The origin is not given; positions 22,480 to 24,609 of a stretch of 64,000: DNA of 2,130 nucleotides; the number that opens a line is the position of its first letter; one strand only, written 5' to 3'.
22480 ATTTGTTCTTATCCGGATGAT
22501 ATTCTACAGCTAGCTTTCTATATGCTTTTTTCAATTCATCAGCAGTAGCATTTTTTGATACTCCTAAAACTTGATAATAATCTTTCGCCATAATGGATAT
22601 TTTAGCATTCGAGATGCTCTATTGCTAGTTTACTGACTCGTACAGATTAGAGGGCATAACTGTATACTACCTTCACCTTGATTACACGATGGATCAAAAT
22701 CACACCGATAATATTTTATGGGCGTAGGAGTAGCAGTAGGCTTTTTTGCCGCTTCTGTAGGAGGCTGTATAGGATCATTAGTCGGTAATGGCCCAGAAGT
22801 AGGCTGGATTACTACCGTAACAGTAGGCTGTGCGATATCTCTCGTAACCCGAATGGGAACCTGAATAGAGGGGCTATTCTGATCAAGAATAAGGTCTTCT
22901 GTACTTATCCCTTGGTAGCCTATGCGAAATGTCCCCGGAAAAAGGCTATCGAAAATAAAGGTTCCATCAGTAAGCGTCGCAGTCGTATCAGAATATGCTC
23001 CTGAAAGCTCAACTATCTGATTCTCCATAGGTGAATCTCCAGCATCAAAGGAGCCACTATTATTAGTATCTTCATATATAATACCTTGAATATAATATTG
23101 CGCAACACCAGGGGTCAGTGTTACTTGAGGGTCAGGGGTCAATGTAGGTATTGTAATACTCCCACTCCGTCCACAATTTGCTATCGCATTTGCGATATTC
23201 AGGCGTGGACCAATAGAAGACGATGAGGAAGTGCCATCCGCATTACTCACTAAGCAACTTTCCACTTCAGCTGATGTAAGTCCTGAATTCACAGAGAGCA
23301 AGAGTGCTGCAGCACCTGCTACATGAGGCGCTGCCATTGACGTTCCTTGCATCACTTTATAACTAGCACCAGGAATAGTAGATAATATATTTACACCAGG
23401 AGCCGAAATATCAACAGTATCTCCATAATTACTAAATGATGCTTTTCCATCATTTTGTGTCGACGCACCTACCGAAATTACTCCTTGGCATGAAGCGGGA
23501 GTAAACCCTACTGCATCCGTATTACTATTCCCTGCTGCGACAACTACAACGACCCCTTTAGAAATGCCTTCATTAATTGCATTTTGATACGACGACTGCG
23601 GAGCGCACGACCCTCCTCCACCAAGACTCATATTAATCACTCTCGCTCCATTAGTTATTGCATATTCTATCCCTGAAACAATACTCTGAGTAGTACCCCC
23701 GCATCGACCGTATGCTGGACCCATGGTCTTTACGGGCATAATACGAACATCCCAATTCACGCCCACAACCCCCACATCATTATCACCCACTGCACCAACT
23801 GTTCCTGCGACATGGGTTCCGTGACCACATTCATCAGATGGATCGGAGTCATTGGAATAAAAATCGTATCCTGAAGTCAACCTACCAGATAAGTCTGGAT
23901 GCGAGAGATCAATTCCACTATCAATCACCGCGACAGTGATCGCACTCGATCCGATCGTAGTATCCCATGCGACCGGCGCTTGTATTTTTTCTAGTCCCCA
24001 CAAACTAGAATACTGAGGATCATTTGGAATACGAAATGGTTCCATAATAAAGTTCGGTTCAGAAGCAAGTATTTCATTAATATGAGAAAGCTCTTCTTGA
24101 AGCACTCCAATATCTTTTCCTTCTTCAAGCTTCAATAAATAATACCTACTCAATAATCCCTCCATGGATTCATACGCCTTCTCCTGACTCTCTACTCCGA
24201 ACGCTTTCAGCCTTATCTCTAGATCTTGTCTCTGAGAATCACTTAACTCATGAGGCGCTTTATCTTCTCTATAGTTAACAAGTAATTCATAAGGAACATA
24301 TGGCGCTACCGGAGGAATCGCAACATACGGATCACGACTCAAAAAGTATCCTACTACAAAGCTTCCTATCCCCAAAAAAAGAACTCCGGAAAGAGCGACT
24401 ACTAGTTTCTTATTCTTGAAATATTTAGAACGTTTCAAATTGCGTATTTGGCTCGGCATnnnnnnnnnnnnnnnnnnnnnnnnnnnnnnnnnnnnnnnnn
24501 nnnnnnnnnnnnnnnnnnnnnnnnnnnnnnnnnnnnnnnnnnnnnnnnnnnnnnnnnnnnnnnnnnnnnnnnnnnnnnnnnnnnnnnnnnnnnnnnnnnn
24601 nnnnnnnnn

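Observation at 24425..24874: Free-standing, membrane-anchored subtilisin-propeptide (I9) paralogue encoded immediately upstream of an S8 protease that has its own propeptide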

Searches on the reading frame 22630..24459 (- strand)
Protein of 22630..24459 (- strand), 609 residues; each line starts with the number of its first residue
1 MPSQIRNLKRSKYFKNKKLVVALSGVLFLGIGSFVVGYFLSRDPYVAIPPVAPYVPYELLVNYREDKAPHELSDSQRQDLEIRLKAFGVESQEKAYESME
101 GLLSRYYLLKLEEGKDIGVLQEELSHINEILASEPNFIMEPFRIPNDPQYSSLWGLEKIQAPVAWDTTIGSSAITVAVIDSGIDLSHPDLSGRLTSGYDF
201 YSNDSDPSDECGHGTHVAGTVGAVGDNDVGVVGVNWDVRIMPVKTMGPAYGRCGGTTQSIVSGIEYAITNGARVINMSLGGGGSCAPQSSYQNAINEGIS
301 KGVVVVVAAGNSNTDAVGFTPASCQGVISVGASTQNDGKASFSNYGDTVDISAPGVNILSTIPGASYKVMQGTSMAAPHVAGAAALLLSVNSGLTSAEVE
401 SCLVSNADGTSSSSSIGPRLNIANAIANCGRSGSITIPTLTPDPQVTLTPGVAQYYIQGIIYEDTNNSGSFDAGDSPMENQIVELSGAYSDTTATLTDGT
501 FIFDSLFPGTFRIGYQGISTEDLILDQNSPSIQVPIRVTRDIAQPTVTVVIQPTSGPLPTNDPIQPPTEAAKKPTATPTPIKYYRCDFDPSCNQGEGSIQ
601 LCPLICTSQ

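Call 4: search_protein_families(library=pfam, proteins=[window:22630-24459:-], max_evalue=1)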
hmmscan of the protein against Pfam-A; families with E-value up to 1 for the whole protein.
window:22630-24459:- (609 aa): 2 families
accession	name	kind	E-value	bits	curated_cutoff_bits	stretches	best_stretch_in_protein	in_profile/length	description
PF00082.27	Peptidase_S8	-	9.6e-59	199.5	21.8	1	172-408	2-275/288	Subtilase family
PF17210.9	SdrD_B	-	3.6e-05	24.3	29.7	1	460-515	6-64/112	SdrD B-like domain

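Call 37: list_cluster_members(proteins=[P0001, P0007, window:22633-24459:-])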
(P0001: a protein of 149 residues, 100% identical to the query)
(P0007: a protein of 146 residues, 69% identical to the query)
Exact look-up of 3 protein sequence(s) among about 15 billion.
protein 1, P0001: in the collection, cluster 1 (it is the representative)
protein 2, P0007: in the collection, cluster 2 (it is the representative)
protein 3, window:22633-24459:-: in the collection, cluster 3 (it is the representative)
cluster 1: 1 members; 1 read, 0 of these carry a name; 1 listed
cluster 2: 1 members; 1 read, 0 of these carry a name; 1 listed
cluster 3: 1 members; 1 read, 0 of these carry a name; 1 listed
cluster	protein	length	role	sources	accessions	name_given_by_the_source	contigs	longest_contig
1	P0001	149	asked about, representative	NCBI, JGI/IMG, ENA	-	-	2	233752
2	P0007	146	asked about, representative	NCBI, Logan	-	-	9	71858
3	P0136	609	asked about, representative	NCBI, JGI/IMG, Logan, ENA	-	-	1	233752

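Call 51: search_solved_structures(query=window:22633-24459:-, max_evalue=1e-30, show_alignments=2)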
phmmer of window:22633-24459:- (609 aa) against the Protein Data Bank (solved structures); distinct sequences matched with E-value up to 1e-30: 109 (the best 60 are shown).
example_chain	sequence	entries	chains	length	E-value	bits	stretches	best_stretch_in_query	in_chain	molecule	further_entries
1dbi_A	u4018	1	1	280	2.2e-60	208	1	145-425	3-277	AK.1 SERINE PROTEASE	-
1thm_A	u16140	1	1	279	9.8e-56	192.6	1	145-415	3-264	THERMITASE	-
1tec_E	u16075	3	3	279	2.3e-55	191.4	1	145-415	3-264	THERMITASE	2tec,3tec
7w2a_A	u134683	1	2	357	1.8e-53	185.1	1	207-430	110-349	Peptidase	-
1ndu_A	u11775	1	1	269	2e-51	178.4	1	152-421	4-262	Subtilisin Savinase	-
1c9m_A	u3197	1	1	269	5.2e-51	177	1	152-421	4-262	SERINE PROTEASE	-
1st3_A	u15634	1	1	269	5.6e-51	176.9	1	153-421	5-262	SUBTILISIN BL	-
1ah2_A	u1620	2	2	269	8.4e-51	176.3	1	152-421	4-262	SERINE PROTEASE PB92 | SUBTILISIN SAVINASE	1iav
1gci_A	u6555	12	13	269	1.3e-50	175.7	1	152-421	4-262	SUBTILISIN | Subtilisin Savinase | SAVINASE (TM)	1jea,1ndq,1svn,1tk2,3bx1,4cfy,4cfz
1mpt_A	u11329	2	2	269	1.4e-50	175.5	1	152-423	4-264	M-PROTEASE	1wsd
1q5p_A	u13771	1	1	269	1.5e-50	175.5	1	152-421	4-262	Serine protease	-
5arb_A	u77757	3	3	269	3.6e-50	174.2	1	152-421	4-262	SUBTILISIN SAVINASE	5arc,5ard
1c9j_A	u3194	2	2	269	5.7e-50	173.5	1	152-425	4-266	SERINE PROTEASE | Subtilisin Savinase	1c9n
1s2n_A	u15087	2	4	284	6.7e-49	170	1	151-430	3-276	extracellular subtilisin-like serine proteinase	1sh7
1s01_A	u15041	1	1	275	6.9e-49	170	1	153-411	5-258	Subtilisin BPN'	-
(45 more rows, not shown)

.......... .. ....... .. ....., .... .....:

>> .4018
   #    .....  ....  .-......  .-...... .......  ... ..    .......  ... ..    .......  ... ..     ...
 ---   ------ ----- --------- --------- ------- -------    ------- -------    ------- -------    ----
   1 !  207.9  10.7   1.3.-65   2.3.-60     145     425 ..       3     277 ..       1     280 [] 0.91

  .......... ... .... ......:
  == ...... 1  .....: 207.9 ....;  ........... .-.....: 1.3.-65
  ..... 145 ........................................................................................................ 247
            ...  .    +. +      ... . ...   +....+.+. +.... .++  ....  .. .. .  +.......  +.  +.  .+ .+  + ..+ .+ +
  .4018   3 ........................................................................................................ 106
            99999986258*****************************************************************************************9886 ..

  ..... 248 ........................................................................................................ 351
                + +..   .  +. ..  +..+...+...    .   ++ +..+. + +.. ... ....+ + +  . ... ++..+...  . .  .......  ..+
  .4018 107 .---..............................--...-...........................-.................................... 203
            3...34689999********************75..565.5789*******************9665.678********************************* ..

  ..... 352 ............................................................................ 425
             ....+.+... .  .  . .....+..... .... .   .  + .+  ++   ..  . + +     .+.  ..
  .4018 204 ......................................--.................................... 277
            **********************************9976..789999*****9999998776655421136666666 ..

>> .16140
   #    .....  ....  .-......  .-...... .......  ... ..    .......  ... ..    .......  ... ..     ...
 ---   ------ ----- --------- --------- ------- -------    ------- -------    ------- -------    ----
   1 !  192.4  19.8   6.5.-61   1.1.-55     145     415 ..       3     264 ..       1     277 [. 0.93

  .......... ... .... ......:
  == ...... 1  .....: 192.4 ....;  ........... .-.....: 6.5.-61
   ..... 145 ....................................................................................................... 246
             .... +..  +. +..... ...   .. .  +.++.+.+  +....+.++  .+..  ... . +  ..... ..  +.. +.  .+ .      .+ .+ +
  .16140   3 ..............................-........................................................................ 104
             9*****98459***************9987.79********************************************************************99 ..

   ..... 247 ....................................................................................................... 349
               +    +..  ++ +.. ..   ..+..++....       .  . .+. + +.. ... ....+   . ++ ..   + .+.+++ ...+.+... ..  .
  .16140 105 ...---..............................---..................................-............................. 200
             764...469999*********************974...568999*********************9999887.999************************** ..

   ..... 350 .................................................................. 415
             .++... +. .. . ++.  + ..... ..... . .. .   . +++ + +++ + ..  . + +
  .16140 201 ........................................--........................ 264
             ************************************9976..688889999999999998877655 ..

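Call 56: find_homologous_proteins(query=window:22633-24459:-, max_evalue=1e-20)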
Query window:22633-24459:- (609 aa): 7724 proteins with E <= 1e-20 among 8000 candidates; the best 120 are listed.
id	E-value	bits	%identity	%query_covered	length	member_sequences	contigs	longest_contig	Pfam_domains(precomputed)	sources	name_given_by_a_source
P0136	0.0e+0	1366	100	100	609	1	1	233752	PF00082.28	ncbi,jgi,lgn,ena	-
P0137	1.3e-192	660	53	100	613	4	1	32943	PF17210.10,PF00082.28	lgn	-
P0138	4.2e-188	645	53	100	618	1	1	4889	PF17210.10,PF00082.28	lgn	-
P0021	6.7e-187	641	53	100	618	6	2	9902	PF17210.10,PF00082.28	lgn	-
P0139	9.4e-187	640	53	99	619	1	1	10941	PF17210.10,PF00082.28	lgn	-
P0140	3.9e-185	635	51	100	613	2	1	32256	PF17210.10,PF00082.28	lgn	-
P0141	7.9e-184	631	54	95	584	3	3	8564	PF17210.10,PF00082.28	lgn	-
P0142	1.3e-182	627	50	100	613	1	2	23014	PF00082.28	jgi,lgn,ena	-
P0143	1.9e-174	600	50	99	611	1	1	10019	PF17210.10,PF00082.28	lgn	-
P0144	2.9e-174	599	52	97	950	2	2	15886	PF04389.23,PF05450.21,PF17210.10,PF00082.28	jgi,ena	-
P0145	4.7e-159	549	45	99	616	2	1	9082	PF17210.10,PF00082.28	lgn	-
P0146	3.7e-147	509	54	79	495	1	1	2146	PF00082.28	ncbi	-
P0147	8.6e-140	485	45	94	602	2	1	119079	PF17210.10,PF00082.28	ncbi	ncbi:MAG: S8 family serine peptidase [Patescibacteria group bacterium]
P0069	1.8e-131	458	43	92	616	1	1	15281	PF17802.8,PF13620.13,PF22904.4,PF17210.10,PF00082.28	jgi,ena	-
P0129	1.8e-129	451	43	92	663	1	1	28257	PF17210.10,PF00082.28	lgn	-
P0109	6.5e-125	436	44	82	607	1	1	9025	PF13715.13,PF22148.2,PF13620.13,PF17210.10,PF00082.28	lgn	-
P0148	4.8e-122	427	47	76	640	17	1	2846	PF13620.13,PF17210.10,PF00082.28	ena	-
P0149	4.9e-121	423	45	70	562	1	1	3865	PF00082.28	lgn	-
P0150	3.1e-118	414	51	64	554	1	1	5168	PF00082.28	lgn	-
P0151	2.2e-117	411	45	74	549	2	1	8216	PF00082.28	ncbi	-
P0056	1.5e-116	408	41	92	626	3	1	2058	PF22148.2,PF17210.10,PF00082.28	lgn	-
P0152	2.2e-116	408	41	91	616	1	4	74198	PF22148.2,PF13620.13,PF00082.28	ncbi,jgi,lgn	-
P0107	3.0e-115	404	46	67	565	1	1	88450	PF00082.28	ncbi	-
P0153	3.6e-115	404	52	63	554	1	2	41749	PF00082.28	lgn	-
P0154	1.2e-113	399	48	63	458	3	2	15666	PF00082.28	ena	-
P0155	3.8e-112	394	44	74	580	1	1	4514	PF00082.28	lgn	-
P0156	6.4e-112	393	38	93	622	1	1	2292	PF00082.28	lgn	-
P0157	1.4e-111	392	46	74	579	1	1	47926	PF00082.28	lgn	-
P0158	2.7e-111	391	44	73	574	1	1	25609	PF00082.28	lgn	-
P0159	9.1e-110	386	41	81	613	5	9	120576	PF22148.2,PF13620.13,PF00082.28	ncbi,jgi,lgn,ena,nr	ncbi:MAG: hypothetical protein CO135_02640 [Candidatus Levybacteria bacterium CG_4_9_14_3_um_filter_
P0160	1.6e-108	382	45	67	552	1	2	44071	PF00082.28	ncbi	-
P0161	2.3e-108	381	49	62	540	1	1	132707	PF22148.2,PF00082.28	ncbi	-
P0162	2.7e-108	381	44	67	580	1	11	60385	PF00082.28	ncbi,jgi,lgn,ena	-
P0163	4.1e-107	377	39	92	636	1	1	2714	PF17802.8,PF13620.13,PF22904.4,PF17210.10,PF00082.28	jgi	jgi:thermitase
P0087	5.2e-107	377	44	67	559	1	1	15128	PF00082.28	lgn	-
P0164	1.5e-102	362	45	66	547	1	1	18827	PF00082.28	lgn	-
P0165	1.1e-99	353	41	86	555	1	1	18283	PF13620.13,PF17210.10,PF00082.28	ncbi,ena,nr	ncbi:MAG TPA: S8 family serine peptidase [Candidatus Levybacteria bacterium]|nr:S8 family serine pep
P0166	1.7e-97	345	40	70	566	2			PF00082.28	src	-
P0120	2.0e-97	345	46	64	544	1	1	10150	PF00082.28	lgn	-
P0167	5.5e-97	344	45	72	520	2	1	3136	PF00082.28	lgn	-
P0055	3.2e-96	341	40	92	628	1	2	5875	PF22148.2,PF17210.10,PF00082.28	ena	-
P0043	1.3e-95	339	43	73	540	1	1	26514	PF00082.28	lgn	-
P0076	1.8e-94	335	41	70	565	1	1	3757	PF22148.2,PF00082.28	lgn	-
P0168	6.7e-94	334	38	100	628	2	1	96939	PF13715.13,PF22148.2,PF13620.13,PF17210.10,PF00082.28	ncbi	-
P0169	3.6e-90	321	44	61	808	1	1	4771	PF22148.2,PF00082.28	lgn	-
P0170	8.3e-90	320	48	55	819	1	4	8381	PF22148.2,PF00082.28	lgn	-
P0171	1.6e-89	319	48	55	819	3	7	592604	PF22148.2,PF00082.28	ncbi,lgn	-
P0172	1.4e-88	316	48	57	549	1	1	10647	PF00082.28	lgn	-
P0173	5.6e-88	314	47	58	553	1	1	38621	PF22148.2,PF00082.28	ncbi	-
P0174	1.4e-87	313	52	47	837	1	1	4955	PF00404.25,PF00082.28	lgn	-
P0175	7.8e-87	310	42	63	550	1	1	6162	PF00082.28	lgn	-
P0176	3.3e-86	308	37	89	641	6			PF22148.2,PF13620.13,PF17210.10,PF00082.28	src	-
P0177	6.4e-86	307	48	53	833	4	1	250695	PF22148.2,PF00082.28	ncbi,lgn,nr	ncbi:MAG: S8 family serine peptidase [Candidatus Levybacteria bacterium]|nr:S8 family serine peptida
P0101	1.1e-85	306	41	69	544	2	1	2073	PF00082.28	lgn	-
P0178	4.2e-85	305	54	49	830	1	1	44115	PF22148.2,PF00404.25,PF00082.28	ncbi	ncbi:MAG: S8 family serine peptidase [Candidatus Levyibacteriota bacterium]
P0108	7.8e-85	304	37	82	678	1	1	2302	PF17210.10,PF00082.28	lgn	-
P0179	1.0e-84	303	41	64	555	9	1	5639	PF22148.2,PF00082.28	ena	-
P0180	9.6e-84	300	48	55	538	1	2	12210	PF00082.28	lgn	-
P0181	5.3e-83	298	44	62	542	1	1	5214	PF00082.28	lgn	-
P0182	6.8e-83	297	47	56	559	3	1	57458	PF00082.28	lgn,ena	-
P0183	1.7e-82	296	50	50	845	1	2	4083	PF22148.2,PF00082.28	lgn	-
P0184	4.1e-82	295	47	61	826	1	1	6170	PF22148.2,PF00082.28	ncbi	-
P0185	4.5e-82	295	38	59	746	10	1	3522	PF22148.2,PF00082.28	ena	-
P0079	6.3e-82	294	41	66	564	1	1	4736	PF00082.28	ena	-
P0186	2.8e-81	292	41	68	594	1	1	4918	PF06347.20,PF08239.18,PF00082.28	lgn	-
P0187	3.1e-81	292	49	47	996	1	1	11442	PF00404.25,PF00188.33,PF00082.28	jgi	jgi:subtilisin family serine protease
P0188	1.7e-80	289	41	64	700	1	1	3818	PF00082.28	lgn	-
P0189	4.4e-80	288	45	61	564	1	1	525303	PF00082.28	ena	-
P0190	5.6e-80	288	39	64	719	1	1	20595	PF22148.2,PF00082.28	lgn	-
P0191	9.2e-80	287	42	63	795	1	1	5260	PF22148.2,PF00082.28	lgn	-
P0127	1.7e-78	283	42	64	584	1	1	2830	PF08239.18,PF00082.28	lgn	-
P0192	8.4e-78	280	42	63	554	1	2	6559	PF00082.28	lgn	-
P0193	1.3e-77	280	42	66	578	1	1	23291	PF08239.18,PF00082.28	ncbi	-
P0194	1.7e-72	263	49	52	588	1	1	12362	PF00082.28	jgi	jgi:subtilisin family serine protease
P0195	2.8e-71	259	47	49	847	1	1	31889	PF00404.25,PF00082.28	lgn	-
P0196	5.6e-71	258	39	61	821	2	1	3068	PF22148.2,PF00082.28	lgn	-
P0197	1.0e-70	257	44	56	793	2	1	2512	PF00082.28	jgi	jgi:hypothetical protein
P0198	1.9e-69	253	-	-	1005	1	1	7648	PF00041.28,PF00082.28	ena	-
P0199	2.7e-69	252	50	45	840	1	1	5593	PF18986.6,PF00082.28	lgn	-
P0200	5.2e-69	251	45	50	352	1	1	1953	PF00082.28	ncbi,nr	ncbi:MAG: S8 family serine peptidase, partial [Chloroflexi bacterium]|nr:S8 family serine peptidase 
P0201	1.4e-68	250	38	73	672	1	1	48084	PF01483.28,PF00082.28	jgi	jgi:subtilisin family serine protease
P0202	2.1e-68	249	43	57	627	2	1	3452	PF22148.2,PF18998.7,PF00082.28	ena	-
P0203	1.0e-67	247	44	54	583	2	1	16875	PF00082.28,PF16656.12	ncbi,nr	ncbi:MAG: S8 family serine peptidase [Candidatus Sericytochromatia bacterium]|nr:S8 family serine pe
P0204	3.1e-67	246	42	58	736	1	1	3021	PF07588.18,PF00082.28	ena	-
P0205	3.9e-67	245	36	67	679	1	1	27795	PF22148.2,PF00404.25,PF00082.28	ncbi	-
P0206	9.5e-67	244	46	54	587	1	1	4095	PF22148.2,PF17957.8,PF06832.19,PF00082.28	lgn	-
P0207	1.3e-64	237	44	51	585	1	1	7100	PF00082.28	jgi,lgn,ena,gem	-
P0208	1.5e-64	237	41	57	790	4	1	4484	PF00754.32,PF22633.4,PF00082.28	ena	-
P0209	1.5e-64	237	44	54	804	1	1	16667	PF22148.2,PF01483.28,PF00082.28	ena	-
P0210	4.0e-64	235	41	57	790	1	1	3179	PF00754.32,PF22633.4,PF00082.28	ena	-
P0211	4.9e-64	235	41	57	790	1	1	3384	PF00754.32,PF22633.4,PF00082.28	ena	-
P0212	5.6e-64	235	41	59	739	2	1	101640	PF22148.2,PF02368.25,PF00082.28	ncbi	-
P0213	6.6e-64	235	40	58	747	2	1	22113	PF22148.2,PF02368.25,PF00082.28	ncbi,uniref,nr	ncbi:S8 family serine peptidase [Meiothermus rufus]|uniref:S8 family serine peptidase n=1 Tax=Meioth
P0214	7.1e-64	234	38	61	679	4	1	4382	PF22148.2,PF03793.25,PF00082.28,PF19077.7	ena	-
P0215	8.9e-64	234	39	66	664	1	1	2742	PF22148.2,PF00082.28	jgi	-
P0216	1.1e-63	234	43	54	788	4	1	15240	PF00754.32,PF22633.4,PF00082.28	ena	-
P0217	1.2e-63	234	41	57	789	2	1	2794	PF00754.32,PF22633.4,PF00082.28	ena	-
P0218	2.3e-63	233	46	47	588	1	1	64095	PF18885.7,PF22148.2,PF00082.28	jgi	jgi:thermitase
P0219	3.1e-63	232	47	46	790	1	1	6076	PF00754.32,PF22633.4,PF00082.28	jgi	jgi:serine protease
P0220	3.8e-63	232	45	51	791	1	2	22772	PF00754.32,PF22633.4,PF00082.28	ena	-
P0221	4.3e-63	232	42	50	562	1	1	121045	PF00082.28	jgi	-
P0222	4.5e-63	232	37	62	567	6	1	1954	PF22148.2,PF00629.31,PF00082.28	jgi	jgi:subtilisin family serine protease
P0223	5.3e-63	232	44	49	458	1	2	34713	PF00082.28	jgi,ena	-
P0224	6.1e-63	231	38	67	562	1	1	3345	PF22148.2,PF00082.28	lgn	-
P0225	7.1e-63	231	42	58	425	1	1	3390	PF00082.28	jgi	jgi:serine protease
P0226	1.1e-62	231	44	51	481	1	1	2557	PF00082.28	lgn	-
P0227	5.7e-62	228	44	51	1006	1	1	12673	PF16403.12,PF00082.28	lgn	-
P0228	6.5e-62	228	39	59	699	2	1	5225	PF00353.26,PF00082.28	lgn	-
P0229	7.9e-62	228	46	50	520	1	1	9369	PF00082.28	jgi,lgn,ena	-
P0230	1.2e-61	227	38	61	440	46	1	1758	PF00082.28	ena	-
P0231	1.6e-61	227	43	52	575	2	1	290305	PF22148.2,PF17957.8,PF00082.28,PF19077.7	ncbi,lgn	-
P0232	2.4e-61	226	42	51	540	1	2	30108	PF00082.28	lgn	-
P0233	2.5e-61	226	43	59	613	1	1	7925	PF22148.2,PF13205.13,PF00082.28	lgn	-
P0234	3.4e-61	226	43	59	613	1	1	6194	PF22148.2,PF13205.13,PF00082.28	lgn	-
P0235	3.6e-61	225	42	58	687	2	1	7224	PF16655.13,PF25788.3,PF00041.28,PF00082.28,PF16656.12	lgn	-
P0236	4.0e-61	225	39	61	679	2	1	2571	PF22148.2,PF03793.25,PF00082.28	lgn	-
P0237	4.7e-61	225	39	62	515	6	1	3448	PF00082.28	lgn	-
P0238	4.9e-61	225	40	62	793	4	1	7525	PF00754.32,PF22633.4,PF00082.28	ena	-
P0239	5.0e-61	225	36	69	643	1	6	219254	PF00404.25,PF00082.28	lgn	-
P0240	5.8e-61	225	42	59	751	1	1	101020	PF22148.2,PF02368.25,PF00082.28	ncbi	-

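Call 75: search_protein_families(library=padloc, proteins=[window:22630-24459:-], max_evalue=0.001)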
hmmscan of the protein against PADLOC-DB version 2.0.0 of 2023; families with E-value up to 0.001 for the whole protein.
window:22630-24459:- (609 aa): 4 families
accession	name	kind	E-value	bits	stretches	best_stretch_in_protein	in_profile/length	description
PDLC03014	subtilase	-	1e-29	102.2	1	170-409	170-377/391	-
PDLC02197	IetS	-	5.1e-10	36.3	1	167-315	252-399/749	-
PDLC02198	IetS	-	1.3e-08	31.3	1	172-280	252-363/795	-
PDLC02199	IetS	-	2.5e-05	20.6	0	175-313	317-461/826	-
